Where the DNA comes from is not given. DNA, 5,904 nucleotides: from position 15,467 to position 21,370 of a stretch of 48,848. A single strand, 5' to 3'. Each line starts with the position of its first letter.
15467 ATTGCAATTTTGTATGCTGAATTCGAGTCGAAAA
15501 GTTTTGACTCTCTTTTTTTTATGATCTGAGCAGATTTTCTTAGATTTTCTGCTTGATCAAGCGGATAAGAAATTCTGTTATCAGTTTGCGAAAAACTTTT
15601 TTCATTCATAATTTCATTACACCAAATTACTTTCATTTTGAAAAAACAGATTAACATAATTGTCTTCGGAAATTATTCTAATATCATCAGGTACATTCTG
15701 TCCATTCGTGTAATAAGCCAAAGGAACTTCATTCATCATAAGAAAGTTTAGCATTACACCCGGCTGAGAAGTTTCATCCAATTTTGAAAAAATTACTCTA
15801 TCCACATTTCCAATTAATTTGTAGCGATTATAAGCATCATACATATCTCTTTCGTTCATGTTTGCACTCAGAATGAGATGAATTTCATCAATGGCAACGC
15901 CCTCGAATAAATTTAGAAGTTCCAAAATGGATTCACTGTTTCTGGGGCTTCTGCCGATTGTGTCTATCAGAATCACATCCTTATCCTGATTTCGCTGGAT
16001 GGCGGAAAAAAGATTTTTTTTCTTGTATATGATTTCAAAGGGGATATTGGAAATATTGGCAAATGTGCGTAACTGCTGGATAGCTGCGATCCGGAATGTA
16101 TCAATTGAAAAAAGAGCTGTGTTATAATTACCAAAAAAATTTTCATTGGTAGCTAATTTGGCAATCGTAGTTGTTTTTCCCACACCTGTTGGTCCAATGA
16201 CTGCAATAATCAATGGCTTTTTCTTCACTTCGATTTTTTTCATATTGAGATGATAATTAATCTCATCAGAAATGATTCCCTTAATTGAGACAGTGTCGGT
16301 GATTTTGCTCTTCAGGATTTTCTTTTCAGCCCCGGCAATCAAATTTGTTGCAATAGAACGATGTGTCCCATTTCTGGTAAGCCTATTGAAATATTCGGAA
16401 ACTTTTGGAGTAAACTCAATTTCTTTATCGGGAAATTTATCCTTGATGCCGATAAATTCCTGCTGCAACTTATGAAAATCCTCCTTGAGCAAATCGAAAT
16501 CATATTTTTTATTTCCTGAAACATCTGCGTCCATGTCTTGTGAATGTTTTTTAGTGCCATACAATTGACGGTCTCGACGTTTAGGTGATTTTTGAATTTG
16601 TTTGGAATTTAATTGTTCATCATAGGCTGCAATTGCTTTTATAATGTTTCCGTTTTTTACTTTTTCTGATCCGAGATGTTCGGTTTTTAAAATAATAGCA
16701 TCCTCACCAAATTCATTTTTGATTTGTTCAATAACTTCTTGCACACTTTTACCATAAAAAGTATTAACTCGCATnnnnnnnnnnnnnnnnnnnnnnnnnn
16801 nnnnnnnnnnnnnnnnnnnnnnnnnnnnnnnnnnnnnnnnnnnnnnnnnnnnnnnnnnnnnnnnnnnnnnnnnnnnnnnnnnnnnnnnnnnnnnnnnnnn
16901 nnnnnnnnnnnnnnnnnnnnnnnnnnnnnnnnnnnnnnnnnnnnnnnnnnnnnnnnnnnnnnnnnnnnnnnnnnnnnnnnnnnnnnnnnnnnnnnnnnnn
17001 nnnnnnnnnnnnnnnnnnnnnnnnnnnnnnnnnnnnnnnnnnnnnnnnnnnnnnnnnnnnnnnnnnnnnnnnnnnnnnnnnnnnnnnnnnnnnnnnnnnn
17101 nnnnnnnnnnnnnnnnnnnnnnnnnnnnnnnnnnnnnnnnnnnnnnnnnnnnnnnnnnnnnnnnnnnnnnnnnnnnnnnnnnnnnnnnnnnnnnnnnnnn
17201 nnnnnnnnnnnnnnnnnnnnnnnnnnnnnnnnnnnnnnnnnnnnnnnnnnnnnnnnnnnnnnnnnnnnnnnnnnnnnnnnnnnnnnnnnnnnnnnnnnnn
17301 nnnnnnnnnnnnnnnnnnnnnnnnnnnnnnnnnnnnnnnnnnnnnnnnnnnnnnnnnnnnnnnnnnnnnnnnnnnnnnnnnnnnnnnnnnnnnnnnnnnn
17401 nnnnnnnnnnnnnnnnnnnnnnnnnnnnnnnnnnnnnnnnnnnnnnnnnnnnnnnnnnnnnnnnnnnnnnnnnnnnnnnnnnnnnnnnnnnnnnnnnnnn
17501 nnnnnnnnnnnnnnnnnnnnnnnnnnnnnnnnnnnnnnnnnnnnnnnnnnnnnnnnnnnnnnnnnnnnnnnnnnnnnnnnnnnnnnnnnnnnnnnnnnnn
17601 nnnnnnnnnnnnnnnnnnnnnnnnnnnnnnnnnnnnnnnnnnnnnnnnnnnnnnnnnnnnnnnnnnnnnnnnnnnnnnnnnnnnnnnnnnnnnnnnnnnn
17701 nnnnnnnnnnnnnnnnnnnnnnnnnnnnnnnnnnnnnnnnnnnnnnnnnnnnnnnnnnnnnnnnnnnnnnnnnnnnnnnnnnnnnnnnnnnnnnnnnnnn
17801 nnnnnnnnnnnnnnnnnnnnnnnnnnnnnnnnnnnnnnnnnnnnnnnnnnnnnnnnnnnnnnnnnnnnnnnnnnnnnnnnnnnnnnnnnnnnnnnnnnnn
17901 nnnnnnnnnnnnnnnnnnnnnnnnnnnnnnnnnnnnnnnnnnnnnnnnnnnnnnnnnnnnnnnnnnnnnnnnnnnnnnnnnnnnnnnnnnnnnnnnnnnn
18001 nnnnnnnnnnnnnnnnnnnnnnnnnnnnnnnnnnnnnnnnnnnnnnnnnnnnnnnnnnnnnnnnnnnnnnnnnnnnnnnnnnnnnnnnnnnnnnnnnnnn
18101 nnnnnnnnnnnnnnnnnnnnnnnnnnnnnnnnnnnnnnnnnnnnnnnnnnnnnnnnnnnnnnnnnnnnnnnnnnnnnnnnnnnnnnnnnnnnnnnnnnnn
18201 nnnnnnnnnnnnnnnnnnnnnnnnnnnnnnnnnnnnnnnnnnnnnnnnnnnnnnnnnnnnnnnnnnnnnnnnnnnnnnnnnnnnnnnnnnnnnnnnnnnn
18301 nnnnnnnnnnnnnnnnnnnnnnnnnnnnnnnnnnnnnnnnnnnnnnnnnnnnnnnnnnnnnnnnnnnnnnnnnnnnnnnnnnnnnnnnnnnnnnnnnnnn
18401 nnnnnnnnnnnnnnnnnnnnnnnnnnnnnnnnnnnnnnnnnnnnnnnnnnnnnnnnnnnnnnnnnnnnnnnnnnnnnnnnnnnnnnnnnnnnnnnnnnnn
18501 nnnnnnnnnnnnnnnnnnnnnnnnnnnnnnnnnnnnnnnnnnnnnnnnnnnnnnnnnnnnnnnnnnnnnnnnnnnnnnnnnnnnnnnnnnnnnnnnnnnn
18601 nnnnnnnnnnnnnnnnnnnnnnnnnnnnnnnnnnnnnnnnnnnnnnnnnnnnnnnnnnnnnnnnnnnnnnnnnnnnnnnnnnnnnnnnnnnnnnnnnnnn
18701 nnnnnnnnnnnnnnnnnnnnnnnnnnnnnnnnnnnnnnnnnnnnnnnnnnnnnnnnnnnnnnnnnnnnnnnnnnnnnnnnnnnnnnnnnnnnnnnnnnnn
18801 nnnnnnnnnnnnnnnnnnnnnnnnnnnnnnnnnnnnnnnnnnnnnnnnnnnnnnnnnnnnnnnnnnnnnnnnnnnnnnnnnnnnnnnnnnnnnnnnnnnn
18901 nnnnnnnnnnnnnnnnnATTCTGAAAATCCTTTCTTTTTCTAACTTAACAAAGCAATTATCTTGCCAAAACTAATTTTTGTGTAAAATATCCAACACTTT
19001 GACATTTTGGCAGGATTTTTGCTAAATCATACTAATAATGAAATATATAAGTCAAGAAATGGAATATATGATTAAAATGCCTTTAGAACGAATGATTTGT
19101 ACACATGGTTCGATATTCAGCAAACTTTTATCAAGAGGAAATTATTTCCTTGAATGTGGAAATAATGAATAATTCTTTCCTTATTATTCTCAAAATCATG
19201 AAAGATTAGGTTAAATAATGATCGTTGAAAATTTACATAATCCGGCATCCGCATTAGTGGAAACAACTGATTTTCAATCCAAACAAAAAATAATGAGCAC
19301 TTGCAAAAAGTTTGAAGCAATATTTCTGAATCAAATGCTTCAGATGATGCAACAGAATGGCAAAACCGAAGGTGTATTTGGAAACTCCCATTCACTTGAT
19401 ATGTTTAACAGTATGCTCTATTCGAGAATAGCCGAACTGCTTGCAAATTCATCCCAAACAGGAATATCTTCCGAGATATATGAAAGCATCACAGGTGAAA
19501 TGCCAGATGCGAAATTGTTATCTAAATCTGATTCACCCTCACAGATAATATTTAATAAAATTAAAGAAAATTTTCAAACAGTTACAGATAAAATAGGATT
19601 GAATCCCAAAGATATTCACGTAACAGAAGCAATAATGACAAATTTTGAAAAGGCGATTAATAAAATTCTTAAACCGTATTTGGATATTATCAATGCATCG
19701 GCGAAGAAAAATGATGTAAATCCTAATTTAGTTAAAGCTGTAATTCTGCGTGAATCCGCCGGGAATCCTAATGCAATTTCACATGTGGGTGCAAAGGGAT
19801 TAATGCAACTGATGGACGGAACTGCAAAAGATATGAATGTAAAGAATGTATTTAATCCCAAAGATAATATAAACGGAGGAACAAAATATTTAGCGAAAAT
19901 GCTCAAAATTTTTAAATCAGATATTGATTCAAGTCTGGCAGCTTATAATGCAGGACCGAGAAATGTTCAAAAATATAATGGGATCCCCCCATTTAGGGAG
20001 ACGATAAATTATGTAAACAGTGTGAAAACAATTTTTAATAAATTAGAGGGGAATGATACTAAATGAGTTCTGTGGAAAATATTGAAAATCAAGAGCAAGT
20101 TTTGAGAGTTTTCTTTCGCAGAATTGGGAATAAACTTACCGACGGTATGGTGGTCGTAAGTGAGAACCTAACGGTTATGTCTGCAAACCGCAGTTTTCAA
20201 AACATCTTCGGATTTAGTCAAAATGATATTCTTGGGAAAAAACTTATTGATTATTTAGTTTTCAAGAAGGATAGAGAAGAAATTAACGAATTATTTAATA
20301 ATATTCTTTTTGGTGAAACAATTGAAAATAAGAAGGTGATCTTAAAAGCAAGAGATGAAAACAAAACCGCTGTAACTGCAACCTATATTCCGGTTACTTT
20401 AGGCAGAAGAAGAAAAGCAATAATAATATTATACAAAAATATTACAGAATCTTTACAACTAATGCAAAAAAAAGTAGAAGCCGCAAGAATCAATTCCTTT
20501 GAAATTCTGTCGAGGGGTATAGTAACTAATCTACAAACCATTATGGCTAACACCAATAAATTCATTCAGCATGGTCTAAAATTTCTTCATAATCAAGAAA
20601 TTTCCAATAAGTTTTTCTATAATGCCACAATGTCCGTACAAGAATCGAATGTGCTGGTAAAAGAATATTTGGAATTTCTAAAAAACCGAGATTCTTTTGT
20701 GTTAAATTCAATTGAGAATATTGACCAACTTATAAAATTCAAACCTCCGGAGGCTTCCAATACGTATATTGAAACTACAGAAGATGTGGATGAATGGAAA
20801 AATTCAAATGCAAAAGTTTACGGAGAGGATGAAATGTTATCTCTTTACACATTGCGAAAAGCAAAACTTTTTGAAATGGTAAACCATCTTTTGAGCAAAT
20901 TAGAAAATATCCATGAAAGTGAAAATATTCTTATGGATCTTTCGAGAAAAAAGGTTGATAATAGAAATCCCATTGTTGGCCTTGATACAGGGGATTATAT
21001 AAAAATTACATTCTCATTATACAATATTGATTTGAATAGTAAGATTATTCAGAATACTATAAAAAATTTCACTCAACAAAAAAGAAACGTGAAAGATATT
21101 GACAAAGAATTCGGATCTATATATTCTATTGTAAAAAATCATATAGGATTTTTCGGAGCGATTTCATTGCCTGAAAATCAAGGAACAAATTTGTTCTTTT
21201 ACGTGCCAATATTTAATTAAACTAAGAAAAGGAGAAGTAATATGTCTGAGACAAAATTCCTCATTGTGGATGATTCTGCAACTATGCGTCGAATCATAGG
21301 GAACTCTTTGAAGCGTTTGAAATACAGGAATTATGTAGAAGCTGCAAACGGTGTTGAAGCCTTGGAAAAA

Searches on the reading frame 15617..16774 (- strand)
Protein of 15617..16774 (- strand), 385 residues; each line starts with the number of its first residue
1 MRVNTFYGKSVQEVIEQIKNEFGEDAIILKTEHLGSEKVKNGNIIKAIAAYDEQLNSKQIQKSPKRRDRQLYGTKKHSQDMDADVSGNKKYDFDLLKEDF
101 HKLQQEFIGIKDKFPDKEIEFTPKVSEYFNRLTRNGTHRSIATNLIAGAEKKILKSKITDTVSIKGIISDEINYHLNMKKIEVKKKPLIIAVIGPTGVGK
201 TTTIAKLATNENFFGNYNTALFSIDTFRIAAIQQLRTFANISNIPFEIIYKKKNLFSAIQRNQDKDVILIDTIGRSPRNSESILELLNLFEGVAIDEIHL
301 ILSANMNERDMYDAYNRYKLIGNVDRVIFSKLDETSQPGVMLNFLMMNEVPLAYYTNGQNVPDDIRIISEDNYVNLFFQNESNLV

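Call 3: search_protein_families(library=pfam, proteins=[window:15617-16774:-], max_evalue=1)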
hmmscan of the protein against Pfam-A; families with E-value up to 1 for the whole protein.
window:15617-16774:- (385 aa): 28 families (the best 25 are shown)
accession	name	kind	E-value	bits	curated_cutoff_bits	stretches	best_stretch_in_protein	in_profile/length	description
PF00448.28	SRP54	-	1.6e-37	129.5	22.7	1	188-377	2-194/196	SRP54-type protein, GTPase domain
PF13173.12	AAA_14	-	3.2e-06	27.6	27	1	189-288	4-86/129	AAA domain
PF04851.21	ResIII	-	3.3e-06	27.5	22.5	1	181-305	19-142/164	Type III restriction enzyme, res subunit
PF00004.35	AAA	-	4.1e-05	24.5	21.2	1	192-313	3-115/131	ATPase family associated with various cellular activities (AAA)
PF13401.12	AAA_22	-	0.00013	22.7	27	1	186-211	4-29/130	AAA domain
PF00270.35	DEAD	-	0.00015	21.9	26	1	191-317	18-144/167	DEAD/DEAH box helicase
PF25199.1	nSTAND_NTPase5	-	0.00024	21.4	34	1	170-313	26-141/145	Novel STAND NTPase 5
PF13479.12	AAA_24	-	0.00031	21.1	27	1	187-274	2-74/195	AAA domain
PF02492.25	cobW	-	0.0024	17.9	20.7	0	255-337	74-158/180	CobW/HypB/UreG, nucleotide-binding domain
PF03266.21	NTPase_1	-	0.0036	17.6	23.9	0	190-209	2-21/168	NTPase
PF13207.12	AAA_17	-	0.0064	17.2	27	1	194-301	2-108/136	AAA domain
PF13521.12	AAA_28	-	0.01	16.5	27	1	190-272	2-81/164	AAA domain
PF03215.21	Rad17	-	0.014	15.7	23.8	1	170-210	29-68/186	Rad17 P-loop domain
PF03193.22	RsgA_GTPase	-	0.025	14.8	30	1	174-211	93-130/174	RsgA GTPase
PF00931.28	NB-ARC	-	0.025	14.3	23.5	1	184-220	15-52/248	NB-ARC domain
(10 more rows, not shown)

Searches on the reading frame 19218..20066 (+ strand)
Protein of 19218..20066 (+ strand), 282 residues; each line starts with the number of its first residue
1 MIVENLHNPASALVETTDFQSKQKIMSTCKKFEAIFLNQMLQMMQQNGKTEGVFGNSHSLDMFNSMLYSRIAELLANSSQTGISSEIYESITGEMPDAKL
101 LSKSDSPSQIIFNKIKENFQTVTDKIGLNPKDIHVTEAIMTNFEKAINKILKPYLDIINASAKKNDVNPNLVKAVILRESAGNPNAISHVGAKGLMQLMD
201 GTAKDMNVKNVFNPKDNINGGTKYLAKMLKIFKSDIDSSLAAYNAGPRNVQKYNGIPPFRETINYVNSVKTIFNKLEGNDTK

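Call 6: search_protein_families(library=pfam, proteins=[window:19218-20066:+], max_evalue=0.00001)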
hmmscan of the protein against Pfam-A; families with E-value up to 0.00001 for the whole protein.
window:19218-20066:+ (282 aa): 2 families
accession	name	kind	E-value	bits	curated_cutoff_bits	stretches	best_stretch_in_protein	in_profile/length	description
PF01464.25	SLT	-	2.2e-29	101.8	21.3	1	157-264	2-115/117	Transglycosylase SLT domain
PF10135.14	Rod-binding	-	4.9e-07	30.6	25.1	1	42-89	2-50/51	Rod binding protein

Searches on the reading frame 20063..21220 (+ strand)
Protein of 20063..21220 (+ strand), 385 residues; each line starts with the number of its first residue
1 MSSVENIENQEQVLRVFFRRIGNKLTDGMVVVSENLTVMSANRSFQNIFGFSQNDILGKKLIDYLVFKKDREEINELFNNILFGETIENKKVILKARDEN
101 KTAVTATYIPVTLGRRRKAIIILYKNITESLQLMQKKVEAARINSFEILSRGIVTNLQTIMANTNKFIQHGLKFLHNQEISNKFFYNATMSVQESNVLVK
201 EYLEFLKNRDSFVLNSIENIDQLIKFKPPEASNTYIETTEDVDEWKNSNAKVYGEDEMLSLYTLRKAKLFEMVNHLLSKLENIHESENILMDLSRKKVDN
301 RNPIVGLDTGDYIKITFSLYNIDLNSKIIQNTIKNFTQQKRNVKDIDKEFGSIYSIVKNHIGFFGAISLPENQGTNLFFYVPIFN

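Call 6: search_protein_families(library=pfam, proteins=[window:20063-21220:+], max_evalue=0.00001)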
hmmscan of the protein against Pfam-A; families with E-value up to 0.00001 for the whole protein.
window:20063-21220:+ (385 aa): 3 families
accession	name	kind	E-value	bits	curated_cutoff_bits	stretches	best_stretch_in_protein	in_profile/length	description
PF00989.32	PAS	-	4e-11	43.4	22.6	1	18-114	3-99/113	PAS fold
PF13426.13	PAS_9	-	7.2e-09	36.3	27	1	27-129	2-103/103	PAS domain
PF08448.16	PAS_4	-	1.5e-06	28.8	23.1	1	24-129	3-107/110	PAS fold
